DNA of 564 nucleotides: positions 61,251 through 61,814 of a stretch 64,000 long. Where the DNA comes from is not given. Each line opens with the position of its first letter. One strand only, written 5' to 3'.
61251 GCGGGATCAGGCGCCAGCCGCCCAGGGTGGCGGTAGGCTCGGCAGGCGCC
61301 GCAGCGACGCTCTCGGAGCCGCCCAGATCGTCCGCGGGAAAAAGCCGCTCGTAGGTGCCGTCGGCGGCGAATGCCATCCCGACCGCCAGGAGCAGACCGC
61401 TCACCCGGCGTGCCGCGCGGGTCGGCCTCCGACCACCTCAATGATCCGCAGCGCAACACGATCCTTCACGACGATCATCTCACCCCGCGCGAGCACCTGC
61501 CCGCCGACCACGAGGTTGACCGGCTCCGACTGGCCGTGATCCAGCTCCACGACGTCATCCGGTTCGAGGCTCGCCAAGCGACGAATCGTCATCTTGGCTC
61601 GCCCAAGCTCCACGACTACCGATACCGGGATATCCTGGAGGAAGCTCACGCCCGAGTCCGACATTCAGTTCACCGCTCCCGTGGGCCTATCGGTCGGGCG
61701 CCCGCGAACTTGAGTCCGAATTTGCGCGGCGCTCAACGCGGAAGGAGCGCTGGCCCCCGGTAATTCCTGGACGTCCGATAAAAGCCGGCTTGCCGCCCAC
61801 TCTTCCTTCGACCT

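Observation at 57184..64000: Intact flagellar export/switch operon and fliA in a genome with myxobacterial hallmarks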

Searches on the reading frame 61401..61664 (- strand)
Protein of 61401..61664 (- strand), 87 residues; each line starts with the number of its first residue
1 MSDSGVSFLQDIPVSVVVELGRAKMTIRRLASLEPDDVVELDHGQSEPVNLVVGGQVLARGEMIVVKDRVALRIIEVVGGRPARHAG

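Call 3: search_protein_families(library=pfam, proteins=[window:61401-61664:-], max_evalue=0.01)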
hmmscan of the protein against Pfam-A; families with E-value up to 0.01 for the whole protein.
window:61401-61664:- (87 aa): 1 family
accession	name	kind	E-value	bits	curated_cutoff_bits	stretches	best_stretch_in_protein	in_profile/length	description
PF01052.25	FliMN_C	-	8.8e-23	80.5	23.8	1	9-78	3-72/73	Type III flagellar switch regulator (C-ring) FliN C-term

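Call 5: find_encoding_contigs(protein=window:61401-61664:-, flank=10000, max_places=6)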
Protein window:61401-61664:- (87 aa): 5 contigs read that carry it; 5 places shown.
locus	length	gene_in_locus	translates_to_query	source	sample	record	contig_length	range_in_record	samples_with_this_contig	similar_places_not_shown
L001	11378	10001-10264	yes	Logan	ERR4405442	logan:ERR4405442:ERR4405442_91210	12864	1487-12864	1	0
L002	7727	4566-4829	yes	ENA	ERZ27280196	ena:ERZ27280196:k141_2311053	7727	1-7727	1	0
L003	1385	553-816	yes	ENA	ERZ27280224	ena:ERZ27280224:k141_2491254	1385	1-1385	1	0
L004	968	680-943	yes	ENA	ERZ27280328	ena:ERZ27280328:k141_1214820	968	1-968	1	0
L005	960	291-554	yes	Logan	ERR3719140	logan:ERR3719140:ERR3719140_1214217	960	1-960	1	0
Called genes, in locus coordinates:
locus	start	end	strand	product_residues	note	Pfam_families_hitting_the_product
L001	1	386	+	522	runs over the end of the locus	PF01514:YscJ_FliF, PF08345:YscJ_FliF_C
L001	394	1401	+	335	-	PF14842:FliG_N, PF14841:FliG_M, PF14842:FliG_N (weak), PF01706:FliG_C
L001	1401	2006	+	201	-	PF02108:FliH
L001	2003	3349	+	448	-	PF00006:ATP-synt_ab, PF18269:T3SS_ATPase_C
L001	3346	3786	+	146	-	PF02050:FliJ (weak)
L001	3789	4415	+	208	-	-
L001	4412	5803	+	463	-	-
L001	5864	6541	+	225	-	PF03963:FlgD, PF13860:FlgD_ig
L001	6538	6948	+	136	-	PF12611:Flagellar_put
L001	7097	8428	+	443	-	PF22692:LlgE_F_G_D1, PF07559:FlgE_D2, PF06429:Flg_bbr_C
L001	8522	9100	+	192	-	PF03748:FliL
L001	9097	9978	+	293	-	PF01052:FliMN_C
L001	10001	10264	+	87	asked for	PF28396:SepQ_C (weak), PF01052:FliMN_C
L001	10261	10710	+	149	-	-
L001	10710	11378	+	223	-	?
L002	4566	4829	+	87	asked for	PF28396:SepQ_C (weak), PF01052:FliMN_C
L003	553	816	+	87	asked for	PF28396:SepQ_C (weak), PF01052:FliMN_C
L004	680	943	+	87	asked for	PF28396:SepQ_C (weak), PF01052:FliMN_C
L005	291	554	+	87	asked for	PF28396:SepQ_C (weak), PF01052:FliMN_C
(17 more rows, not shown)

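Call 32: search_protein_families(library=ncbifam, proteins=[window:61401-61664:-], max_evalue=0.01)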
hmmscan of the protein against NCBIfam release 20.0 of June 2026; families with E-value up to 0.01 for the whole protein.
window:61401-61664:- (87 aa): 12 families
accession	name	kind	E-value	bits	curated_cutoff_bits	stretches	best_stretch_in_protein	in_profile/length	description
TIGR02480.1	fliN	equivalog_domain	6.5e-21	74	84.05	1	7-78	3-74/77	flagellar motor switch protein FliN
TIGR02551.1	SpaO_YscQ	equivalog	6.3e-17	62.5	100.8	1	9-76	232-299/300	type III secretion system cytoplasmic ring protein SctQ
NF005995.1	PRK08119.1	equivalog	6.9e-16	58.7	218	1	6-79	298-371/376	flagellar motor switch phosphatase FliY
NF005275.1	PRK06782.1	equivalog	2.2e-13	49.8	681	1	6-78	444-516/516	flagellar motor switch protein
NF006273.1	PRK08433.1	equivalog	2.6e-11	43.7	114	1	9-78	18-87/100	flagellar motor switch protein FliN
TIGR01397.1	fliM_switch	equivalog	3.3e-09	36.3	219.6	1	9-77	250-318/320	flagellar motor switch protein FliM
NF006272.1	PRK08432.1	equivalog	1.9e-07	31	219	1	6-77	192-263/274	flagellar motor switch protein FliY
NF005956.0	PRK08035.1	equivalog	2.5e-06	26.9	230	1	9-74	248-313/323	YscQ/HrcQ family type III secretion apparatus protein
NF005276.0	PRK06788.1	equivalog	2.7e-05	24.2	98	1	6-77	28-99/119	flagellar motor switch protein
NF006018.0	PRK08158.1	equivalog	4.2e-05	22.7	223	1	7-80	225-298/303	YscQ/HrcQ family type III secretion apparatus protein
NF004605.0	PRK05933.1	equivalog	0.0004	19.5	536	1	15-77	309-372/372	type III secretion system protein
NF005277.0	PRK06789.1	equivalog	0.0043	17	81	1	10-76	5-71/74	flagellar motor switch protein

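Call 48: search_protein_families(library=pfam, proteins=[L001:3789-4415:+, L001:4412-5803:+, L001:6538-6948:+, L001:3346-3786:+], max_evalue=1)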
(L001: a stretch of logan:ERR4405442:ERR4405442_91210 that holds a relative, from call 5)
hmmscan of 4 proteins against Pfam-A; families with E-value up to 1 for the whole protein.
L001:3789-4415:+ (208 aa): 4 families
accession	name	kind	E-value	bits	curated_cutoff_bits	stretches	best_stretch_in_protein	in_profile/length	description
PF03448.22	MgtE_N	-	0.00062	20.7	25.9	1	146-195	23-93/102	MgtE intracellular N domain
PF12072.13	RNase_Y_N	-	0.0074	16.2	32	1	82-166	92-177/201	RNase Y N-terminal region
PF23016.2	RsmI_C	-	0.0085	16.3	27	1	182-200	13-31/46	RsmI C-terminal HTH domain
PF00875.24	DNA_photolyase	-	0.025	15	26.6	1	60-146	29-114/164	DNA photolyase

L001:4412-5803:+ (463 aa): 1 family
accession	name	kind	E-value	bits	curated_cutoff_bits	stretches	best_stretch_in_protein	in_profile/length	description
PF07896.17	DUF1674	-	0.72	10.7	23.5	0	227-252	4-29/50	Protein of unknown function (DUF1674)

L001:6538-6948:+ (136 aa): 4 families
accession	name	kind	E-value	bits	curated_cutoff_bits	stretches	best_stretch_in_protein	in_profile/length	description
PF12611.13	Flagellar_put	-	1.2e-07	31.8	21.1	1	112-132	2-22/24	Putative flagellar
PF19771.4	DUF6257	-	0.015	15.5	26.2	1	47-89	9-50/61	Family of unknown function (DUF6257)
PF00903.31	Glyoxalase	-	0.14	12.9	20.6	1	55-92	57-94/121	Glyoxalase/Bleomycin resistance protein/Dioxygenase superfamily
PF14076.12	DUF4258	-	0.2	12.4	25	1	56-70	1-15/71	Domain of unknown function (DUF4258)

L001:3346-3786:+ (146 aa): 1 family
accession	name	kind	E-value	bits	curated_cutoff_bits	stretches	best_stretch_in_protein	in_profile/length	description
PF02050.21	FliJ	-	0.00075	20.2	28.4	1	26-142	2-122/123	Flagellar FliJ protein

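Call 49: search_protein_families(library=ncbifam, proteins=[L001:394-1401:+, L001:1401-2006:+, L001:2003-3349:+, L001:3346-3786:+, L001:3789-4415:+, L001:4412-5803:+, L001:5864-6541:+, L001:6538-6948:+, L001:7097-8428:+], max_evalue=0.01)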
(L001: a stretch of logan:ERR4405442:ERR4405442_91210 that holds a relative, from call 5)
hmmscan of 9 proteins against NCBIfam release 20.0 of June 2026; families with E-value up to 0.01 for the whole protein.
L001:394-1401:+ (335 aa): 2 families
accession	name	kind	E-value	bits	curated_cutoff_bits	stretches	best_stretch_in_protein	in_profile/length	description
TIGR00207.1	fliG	equivalog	3.1e-67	227.3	226.7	1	7-333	5-334/338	flagellar motor switch protein FliG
NF004260.2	PRK05686.2-1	equivalog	1.6e-14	53.8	550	1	15-295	19-301/316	flagellar motor switch protein FliG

L001:1401-2006:+ (201 aa): 4 families
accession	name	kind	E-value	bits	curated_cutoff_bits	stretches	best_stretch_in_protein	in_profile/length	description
TIGR02499.1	HrpE_YscL_not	equivalog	3.5e-07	30.4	78.7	1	43-182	22-165/166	type III secretion system stator protein SctL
NF004270.2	PRK05687.2-1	equivalog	1.4e-05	24.8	180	1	68-195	88-222/223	flagellar assembly protein FliH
NF005198.1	PRK06669.1-3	equivalog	0.00011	21.5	200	1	69-186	157-284/299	flagellar assembly protein FliH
NF011043.0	PRK14473.1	equivalog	0.00019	21.4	168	1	35-135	70-162/164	F0F1 ATP synthase subunit B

L001:2003-3349:+ (448 aa): 44 families (the best 25 are shown)
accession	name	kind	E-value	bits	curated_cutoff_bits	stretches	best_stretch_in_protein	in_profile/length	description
TIGR01026.1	fliI_yscN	subfamily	4.6e-159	529.9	379.5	1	13-433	15-439/440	FliI/YscN family ATPase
TIGR03496.1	FliI_clade1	equivalog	6.7e-159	529.1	619.1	1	23-431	1-413/414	flagellar protein export ATPase FliI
TIGR03497.1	FliI_clade2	equivalog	1e-153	512.2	629.8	1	23-432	1-412/413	flagellar protein export ATPase FliI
TIGR02546.1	III_secr_ATP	equivalog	2.1e-152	507.7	604.75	1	19-433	3-422/423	type III secretion system ATPase SctN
TIGR03498.1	FliI_clade3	equivalog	1.5e-148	495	587.45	1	23-432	1-417/418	flagellar protein export ATPase FliI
NF006575.0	PRK09099.1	subfamily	3.2e-145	484.3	706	1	8-433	13-441/443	type III secretion system ATPase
NF005391.0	PRK06936.1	equivalog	2.4e-141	471.5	657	1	8-432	10-437/439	type III secretion system ATPase SctN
NF005295.0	PRK06820.1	equivalog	9.4e-132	440.1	690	1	18-433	26-439/440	EscN/YscN/HrcN family type III secretion system ATPase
NF006290.1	PRK08472.1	equivalog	1.3e-128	429.5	644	1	7-432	4-432/433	flagellar protein export ATPase FliI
NF005535.1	PRK07196.1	equivalog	2.6e-121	405.6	715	1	13-432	11-433/434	flagellar protein export ATPase FliI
NF005765.0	PRK07594.1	equivalog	2.4e-118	395.6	715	1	10-433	10-431/433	EscN/YscN/HrcN family type III secretion system ATPase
NF006012.0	PRK08149.1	equivalog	2.1e-108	363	594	1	24-433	12-430/431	type III secretion system ATPase SctN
NF004578.0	PRK05922.1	equivalog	1.7e-81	274.2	604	1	19-434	17-432/434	type III secretion system ATPase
NF009884.0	PRK13343.1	equivalog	6.4e-58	196.6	554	1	12-419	20-429/507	F0F1 ATP synthase subunit alpha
NF040574.1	T3SS_ATP_VscN2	exception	3.9e-56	190.7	750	1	131-424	122-408/420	type III secretion system ATPase VscN2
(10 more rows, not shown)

L001:3346-3786:+ (146 aa): 1 family
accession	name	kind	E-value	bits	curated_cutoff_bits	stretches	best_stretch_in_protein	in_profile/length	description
TIGR02473.1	flagell_FliJ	equivalog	5.5e-06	26.8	50.45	1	15-142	6-138/141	flagellar export protein FliJ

L001:3789-4415:+ (208 aa): 1 family
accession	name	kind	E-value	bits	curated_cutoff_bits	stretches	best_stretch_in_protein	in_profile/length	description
NF047368.1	collar_FlbB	equivalog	0.00046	20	110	1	89-178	60-150/193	periplasmic-type flagellar collar protein FlbB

L001:4412-5803:+ (463 aa): 0 families

L001:5864-6541:+ (225 aa): 12 families
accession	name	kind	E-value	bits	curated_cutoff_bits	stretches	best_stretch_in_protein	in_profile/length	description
NF005176.1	PRK06655.1-1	equivalog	1.7e-45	155.4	230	1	28-217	2-193/197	flagellar hook assembly protein FlgD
NF009453.0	PRK12813.1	equivalog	6.9e-31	107.5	264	1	13-186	16-184/223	flagellar basal body rod modification protein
NF009276.0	PRK12633.1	equivalog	1.8e-29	103.1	383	1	8-199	4-205/234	flagellar basal body rod modification protein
NF009277.0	PRK12634.1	equivalog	1.7e-28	100.2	333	1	16-209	16-208/221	flagellar basal body rod modification protein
NF007197.1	PRK09618.1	equivalog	3e-27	95.3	129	1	17-101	15-98/138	flagellar hook assembly protein FlgD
NF009452.0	PRK12812.1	equivalog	1.5e-24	86.7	258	1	8-220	27-250/289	flagellar basal body rod modification protein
NF007198.0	PRK09619.1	equivalog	4.8e-22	78.8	267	1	13-210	15-205/218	flagellar hook assembly protein FlgD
NF004496.1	PRK05842.1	equivalog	9.4e-17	61.1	250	2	67-222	103-268/271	flagellar hook assembly protein FlgD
NF004670.1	PRK06009.1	equivalog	7.7e-16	58.5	124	1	29-103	3-74/108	flagellar hook assembly protein FlgD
NF008875.0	PRK11911.1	equivalog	1.7e-10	41.1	274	1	5-77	4-76/140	flagellar basal body rod modification protein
NF005278.0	PRK06792.1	equivalog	2.9e-08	33.7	257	1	19-88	43-109/190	flagellar basal body rod modification protein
NF052228.1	T9SS_PorZ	equivalog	0.0044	15.5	260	1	124-183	696-750/757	type IX secretion system anionic LPS delivery protein PorZ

L001:6538-6948:+ (136 aa): 1 family
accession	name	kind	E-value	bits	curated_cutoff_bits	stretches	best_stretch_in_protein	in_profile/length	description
TIGR02530.1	flg_new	equivalog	2.2e-21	76.4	83.2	1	46-135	11-96/96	TIGR02530 family flagellar biosynthesis protein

L001:7097-8428:+ (443 aa): 24 families
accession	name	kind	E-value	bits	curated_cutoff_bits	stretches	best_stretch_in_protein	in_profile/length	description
NF004238.1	PRK05682.1-1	equivalog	1.8e-90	304.2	400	1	7-442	3-413/414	flagellar hook protein FlgE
TIGR03506.1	FlgEFG_subfam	subfamily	5.8e-78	263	70.25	1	6-425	2-351/351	flagellar hook-basal body complex protein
NF004241.1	PRK05682.1-5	equivalog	5.5e-77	259.8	469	1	6-442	4-444/446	flagellar hook protein FlgE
NF004242.0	PRK05682.2-1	equivalog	2.9e-73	247.1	365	1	1-443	1-421/422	flagellar hook protein FlgE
NF005286.1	PRK06803.1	equivalog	6.5e-66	223.1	467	1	7-443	3-402/402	flagellar hook protein FlgE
TIGR02489.1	flgE_epsilon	equivalog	5.1e-63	213.7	412.85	2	192-442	476-717/719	flagellar hook protein FlgE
NF004240.1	PRK05682.1-4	equivalog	4.2e-62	210.9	472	1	7-440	3-440/443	flagellar hook protein FlgE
NF004243.1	PRK05682.2-2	equivalog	3.3e-60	204.3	801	1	1-442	1-418/420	flagellar hook protein FlgE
NF009278.1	PRK12636.1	equivalog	2.3e-57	194.5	350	2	301-442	127-261/263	flagellar basal body rod protein FlgG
NF009279.0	PRK12637.1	equivalog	7.2e-51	173.3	663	2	201-442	246-472/473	flagellar hook protein FlgE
TIGR02488.1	flgG_G_neg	equivalog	6.9e-47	160.1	252.75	2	328-441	143-257/259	flagellar basal-body rod protein FlgG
NF040922.1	flgE_Caulobact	equivalog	1.9e-46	159.1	750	2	194-442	237-503/505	flagellar hook protein FlgE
TIGR02490.1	flgF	equivalog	3.1e-41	141.3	178.5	1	9-423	3-218/218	flagellar basal-body rod protein FlgF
NF009456.0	PRK12816.1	equivalog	1.1e-33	117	416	2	331-440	150-260/264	flagellar basal body rod protein FlgG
NF009332.0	PRK12690.1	equivalog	4e-24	85.2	288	2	23-146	21-140/239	flagellar hook-basal body complex protein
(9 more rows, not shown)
